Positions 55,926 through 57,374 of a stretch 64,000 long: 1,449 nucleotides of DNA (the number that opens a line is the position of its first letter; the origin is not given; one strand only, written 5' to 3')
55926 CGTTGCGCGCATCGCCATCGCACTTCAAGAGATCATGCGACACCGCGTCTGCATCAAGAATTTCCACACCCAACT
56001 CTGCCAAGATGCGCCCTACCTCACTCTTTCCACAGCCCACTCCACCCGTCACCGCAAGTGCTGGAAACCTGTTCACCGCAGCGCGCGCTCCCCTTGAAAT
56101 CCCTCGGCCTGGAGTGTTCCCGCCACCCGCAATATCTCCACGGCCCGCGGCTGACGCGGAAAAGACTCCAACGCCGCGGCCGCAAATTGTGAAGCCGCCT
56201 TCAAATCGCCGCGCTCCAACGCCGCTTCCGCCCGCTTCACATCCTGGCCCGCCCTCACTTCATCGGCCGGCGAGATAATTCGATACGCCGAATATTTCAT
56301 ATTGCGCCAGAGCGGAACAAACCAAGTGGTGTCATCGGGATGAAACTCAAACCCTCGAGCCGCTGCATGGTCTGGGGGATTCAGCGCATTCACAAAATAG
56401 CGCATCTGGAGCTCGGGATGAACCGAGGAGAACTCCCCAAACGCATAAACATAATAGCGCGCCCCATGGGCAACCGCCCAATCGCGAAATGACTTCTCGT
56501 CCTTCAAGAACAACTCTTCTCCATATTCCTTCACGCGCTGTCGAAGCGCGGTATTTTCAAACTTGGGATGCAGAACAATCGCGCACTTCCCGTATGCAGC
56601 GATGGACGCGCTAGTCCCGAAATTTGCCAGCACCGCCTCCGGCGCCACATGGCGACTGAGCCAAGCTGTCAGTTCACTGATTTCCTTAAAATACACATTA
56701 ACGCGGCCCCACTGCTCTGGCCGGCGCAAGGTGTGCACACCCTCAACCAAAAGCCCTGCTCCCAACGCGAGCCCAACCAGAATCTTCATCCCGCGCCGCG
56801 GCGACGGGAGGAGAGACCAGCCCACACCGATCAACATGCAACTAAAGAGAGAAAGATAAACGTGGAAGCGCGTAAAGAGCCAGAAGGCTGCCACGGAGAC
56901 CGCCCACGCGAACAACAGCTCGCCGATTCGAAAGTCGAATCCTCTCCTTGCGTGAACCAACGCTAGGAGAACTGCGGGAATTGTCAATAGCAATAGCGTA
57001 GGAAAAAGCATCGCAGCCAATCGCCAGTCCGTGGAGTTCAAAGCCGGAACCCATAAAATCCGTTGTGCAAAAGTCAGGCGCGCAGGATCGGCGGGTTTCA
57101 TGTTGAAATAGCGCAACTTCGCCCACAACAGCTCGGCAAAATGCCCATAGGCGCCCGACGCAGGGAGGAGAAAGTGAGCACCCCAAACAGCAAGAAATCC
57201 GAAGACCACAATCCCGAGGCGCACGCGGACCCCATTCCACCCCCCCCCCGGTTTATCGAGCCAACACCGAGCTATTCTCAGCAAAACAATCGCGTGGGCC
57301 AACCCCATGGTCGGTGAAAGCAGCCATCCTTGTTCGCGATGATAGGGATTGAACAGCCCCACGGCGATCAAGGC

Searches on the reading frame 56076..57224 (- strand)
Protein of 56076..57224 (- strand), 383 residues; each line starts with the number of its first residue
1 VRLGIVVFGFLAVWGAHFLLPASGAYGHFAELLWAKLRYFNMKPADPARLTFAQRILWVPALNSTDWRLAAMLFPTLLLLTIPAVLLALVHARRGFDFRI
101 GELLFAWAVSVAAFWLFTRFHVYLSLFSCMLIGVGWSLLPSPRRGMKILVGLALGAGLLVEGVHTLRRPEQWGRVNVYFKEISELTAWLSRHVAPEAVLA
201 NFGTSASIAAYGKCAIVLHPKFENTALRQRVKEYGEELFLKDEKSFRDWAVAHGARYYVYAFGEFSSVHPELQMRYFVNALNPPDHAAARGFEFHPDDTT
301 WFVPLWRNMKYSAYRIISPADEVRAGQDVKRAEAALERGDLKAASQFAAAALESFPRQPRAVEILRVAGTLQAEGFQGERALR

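Call 19: list_cluster_members(proteins=[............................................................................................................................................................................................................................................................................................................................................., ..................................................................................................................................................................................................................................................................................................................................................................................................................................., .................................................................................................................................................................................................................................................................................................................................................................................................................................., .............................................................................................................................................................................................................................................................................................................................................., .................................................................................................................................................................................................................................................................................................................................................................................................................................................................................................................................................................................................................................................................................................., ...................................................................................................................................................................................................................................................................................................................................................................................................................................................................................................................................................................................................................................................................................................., window:56076-57224:-, window:56076-57209:-, window:56076-57101:-, window:56076-57128:-])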
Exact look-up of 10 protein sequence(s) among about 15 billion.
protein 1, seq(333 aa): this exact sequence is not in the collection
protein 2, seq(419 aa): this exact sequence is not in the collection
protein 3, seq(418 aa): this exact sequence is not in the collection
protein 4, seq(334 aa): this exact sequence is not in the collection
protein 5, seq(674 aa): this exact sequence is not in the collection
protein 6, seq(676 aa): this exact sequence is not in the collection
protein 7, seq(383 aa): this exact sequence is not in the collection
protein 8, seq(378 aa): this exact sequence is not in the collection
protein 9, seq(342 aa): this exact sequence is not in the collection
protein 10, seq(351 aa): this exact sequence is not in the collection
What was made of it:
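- On SSR-mediated phase-variable (contingency) locus: No G7-G13 variant products were found (call 19).
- None of the predicted products for G7, G8, G9, G11, G12 or G13, nor four candidate C-terminal ORFs, is in a collection of 15 billion proteins (call 19).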
